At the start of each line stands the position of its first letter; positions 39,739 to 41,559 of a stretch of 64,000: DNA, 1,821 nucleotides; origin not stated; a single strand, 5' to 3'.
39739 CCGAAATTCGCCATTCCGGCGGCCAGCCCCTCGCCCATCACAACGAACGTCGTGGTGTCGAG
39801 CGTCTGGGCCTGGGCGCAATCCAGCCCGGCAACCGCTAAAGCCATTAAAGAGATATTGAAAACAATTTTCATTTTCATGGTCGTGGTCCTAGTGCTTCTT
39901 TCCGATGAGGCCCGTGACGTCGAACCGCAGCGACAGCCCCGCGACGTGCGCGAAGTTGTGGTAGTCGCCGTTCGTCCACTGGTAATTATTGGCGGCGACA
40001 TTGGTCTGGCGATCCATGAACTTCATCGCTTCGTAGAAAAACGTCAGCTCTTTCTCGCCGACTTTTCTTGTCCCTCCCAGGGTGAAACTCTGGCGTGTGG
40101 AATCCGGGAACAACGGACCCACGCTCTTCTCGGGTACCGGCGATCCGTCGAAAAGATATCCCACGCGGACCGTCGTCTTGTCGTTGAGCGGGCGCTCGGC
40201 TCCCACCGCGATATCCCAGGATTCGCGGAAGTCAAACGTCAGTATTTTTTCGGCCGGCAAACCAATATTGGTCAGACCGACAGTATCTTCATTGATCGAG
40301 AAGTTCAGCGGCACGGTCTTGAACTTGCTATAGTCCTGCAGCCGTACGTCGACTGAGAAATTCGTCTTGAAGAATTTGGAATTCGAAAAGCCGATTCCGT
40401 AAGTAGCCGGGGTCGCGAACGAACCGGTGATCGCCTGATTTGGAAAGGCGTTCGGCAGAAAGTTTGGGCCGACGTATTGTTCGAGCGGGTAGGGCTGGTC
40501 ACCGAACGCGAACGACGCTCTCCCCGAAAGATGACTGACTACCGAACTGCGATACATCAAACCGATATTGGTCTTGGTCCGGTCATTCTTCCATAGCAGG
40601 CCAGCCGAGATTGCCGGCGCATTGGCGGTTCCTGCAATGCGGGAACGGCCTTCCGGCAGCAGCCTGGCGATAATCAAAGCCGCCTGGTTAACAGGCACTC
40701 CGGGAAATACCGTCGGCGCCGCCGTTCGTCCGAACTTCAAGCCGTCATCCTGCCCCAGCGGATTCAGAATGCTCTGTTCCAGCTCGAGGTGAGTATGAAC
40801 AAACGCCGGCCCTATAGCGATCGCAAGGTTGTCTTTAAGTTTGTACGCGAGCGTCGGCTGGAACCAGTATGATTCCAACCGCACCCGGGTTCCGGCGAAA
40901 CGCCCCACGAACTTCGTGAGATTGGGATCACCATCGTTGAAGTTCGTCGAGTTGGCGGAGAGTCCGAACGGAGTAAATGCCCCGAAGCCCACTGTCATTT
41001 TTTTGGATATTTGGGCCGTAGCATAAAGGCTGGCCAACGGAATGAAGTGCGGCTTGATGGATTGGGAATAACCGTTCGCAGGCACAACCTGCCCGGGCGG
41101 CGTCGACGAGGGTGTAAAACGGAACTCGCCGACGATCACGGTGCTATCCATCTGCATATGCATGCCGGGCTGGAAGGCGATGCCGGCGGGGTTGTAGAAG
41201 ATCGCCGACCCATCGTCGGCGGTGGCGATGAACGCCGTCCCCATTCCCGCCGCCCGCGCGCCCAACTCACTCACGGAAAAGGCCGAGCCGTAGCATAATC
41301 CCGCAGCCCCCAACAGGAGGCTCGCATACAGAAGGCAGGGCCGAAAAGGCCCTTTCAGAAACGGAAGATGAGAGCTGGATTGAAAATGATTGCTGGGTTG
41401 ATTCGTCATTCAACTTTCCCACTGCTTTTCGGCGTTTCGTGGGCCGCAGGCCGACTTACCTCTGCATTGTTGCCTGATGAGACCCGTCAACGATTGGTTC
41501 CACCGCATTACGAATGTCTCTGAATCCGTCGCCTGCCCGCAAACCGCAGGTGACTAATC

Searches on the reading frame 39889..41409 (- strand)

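Call 9: search_protein_families(library=pfam, proteins=[window:39889-41409:-], max_evalue=0.001)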
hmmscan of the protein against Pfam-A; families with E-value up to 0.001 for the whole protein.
window:39889-41409:- (506 aa): 1 family
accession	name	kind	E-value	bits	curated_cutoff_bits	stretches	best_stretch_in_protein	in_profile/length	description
PF03349.22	Toluene_X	-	5.5e-39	134.3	29.7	1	36-496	5-419/421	Outer membrane protein transport protein (OMPP1/FadL/TodX)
